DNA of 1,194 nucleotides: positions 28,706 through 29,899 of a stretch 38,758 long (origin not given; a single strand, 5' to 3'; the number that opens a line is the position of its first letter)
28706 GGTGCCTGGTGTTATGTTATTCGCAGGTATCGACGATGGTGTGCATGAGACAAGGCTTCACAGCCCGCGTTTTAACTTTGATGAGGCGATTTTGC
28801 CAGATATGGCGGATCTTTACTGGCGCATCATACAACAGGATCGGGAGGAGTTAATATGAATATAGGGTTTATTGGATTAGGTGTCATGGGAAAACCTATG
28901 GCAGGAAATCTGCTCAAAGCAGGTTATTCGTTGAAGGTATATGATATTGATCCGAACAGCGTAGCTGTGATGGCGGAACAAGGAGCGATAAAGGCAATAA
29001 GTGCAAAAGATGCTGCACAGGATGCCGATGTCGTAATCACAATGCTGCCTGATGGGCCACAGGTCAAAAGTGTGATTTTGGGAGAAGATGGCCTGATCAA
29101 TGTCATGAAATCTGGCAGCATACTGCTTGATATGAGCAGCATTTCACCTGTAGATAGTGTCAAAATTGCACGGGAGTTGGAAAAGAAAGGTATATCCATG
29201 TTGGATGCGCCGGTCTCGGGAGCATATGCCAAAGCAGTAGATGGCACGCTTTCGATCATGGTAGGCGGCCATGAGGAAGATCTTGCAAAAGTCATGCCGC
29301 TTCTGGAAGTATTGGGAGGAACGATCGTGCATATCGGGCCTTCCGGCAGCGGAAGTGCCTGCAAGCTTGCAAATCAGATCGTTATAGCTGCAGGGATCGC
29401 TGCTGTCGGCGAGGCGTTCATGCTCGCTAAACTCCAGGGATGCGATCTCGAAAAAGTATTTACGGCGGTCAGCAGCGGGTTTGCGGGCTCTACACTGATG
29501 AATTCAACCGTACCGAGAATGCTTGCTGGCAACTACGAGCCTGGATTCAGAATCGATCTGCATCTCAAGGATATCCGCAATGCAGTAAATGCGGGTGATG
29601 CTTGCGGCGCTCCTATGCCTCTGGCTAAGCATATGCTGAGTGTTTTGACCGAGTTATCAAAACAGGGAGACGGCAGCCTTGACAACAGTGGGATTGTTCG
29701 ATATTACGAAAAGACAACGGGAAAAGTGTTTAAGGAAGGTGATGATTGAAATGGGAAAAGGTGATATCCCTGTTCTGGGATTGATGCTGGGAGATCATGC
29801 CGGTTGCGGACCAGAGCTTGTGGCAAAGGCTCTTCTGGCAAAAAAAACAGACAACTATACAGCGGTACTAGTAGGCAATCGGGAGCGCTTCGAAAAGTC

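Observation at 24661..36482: Twelve-gene string with no sugar kinase: candidate undescribed oxidative route from an imported glycoside to C3/C4 acids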

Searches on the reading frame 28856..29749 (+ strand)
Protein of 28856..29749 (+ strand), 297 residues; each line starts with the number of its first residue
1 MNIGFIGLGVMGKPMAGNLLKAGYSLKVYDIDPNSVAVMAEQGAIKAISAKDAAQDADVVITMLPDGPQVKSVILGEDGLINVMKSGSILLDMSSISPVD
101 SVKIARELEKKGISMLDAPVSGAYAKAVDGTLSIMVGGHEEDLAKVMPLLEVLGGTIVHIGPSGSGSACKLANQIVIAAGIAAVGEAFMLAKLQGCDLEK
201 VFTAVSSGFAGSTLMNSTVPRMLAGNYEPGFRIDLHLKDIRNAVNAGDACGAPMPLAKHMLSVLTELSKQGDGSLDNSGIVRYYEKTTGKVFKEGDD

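Call 3: search_protein_families(library=pfam, proteins=[window:28856-29749:+])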
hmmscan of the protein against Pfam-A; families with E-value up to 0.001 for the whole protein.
window:28856-29749:+ (297 aa): 6 families
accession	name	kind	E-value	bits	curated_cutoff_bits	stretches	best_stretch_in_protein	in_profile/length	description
PF03446.21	NAD_binding_2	-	5.5e-53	179.7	21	1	2-161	1-161/161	NAD binding domain of 6-phosphogluconate dehydrogenase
PF14833.11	NAD_binding_11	-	2.1e-33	115.6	30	1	164-284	1-122/122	NAD-binding of NADP-dependent 3-hydroxyisobutyrate dehydrogenase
PF03807.23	F420_oxidored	-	5.4e-09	37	21.6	1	3-64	2-67/94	NADP oxidoreductase coenzyme F420-dependent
PF02826.25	2-Hacid_dh_C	-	5e-08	33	25.1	1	2-114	38-147/178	D-isomer specific 2-hydroxyacid dehydrogenase, NAD binding domain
PF07991.19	KARI_N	-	8.6e-06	25.9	20.6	1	2-71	6-75/165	Acetohydroxy acid isomeroreductase, NADPH-binding domain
PF02737.24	3HCDH_N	-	1.8e-05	25.2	22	0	3-40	2-39/180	3-hydroxyacyl-CoA dehydrogenase, NAD binding domain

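Call 5: search_protein_families(library=ncbifam, proteins=[window:28856-29749:+], max_evalue=0.00001)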
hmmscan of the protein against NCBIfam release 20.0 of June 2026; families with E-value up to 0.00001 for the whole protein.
window:28856-29749:+ (297 aa): 11 families
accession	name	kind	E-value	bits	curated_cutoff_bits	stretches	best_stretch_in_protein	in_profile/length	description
NF008592.0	PRK11559.1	equivalog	3.2e-108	361.5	397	1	1-288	3-290/296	2-hydroxy-3-oxopropionate reductase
TIGR01505.1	tartro_sem_red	equivalog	8.6e-101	337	340.75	1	3-288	2-287/291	2-hydroxy-3-oxopropionate reductase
NF011633.0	PRK15059.1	equivalog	6.3e-67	225.8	451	1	1-285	1-284/292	2-hydroxy-3-oxopropionate reductase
NF012005.0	PRK15461.1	equivalog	2.3e-66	224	348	1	2-289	3-291/298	sulfolactaldehyde 3-reductase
TIGR01692.1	HIBADH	equivalog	8.2e-66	222.3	291.6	1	5-284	1-287/288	3-hydroxyisobutyrate dehydrogenase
NF043037.1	ThreonDh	equivalog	1.6e-58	198.5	350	1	2-285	4-288/297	L-threonate dehydrogenase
NF007161.0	PRK09599.1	subfamily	3.7e-26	92.1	271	1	1-208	1-214/302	NADP-dependent phosphogluconate dehydrogenase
TIGR00872.1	gnd_rel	equivalog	1.7e-22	80.1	297.2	1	1-208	1-211/299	phosphogluconate dehydrogenase (NAD(+)-dependent, decarboxylating)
NF006765.0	PRK09287.1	equivalog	6.3e-18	64.9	413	1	2-214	5-231/476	NADP-dependent phosphogluconate dehydrogenase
TIGR00873.1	gnd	equivalog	7.1e-16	58.1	426.7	1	2-201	1-214/467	decarboxylating NADP(+)-dependent phosphogluconate dehydrogenase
NF006409.0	PRK08655.1-3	equivalog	1.4e-07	31.4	310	1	2-165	2-164/290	prephenate dehydrogenase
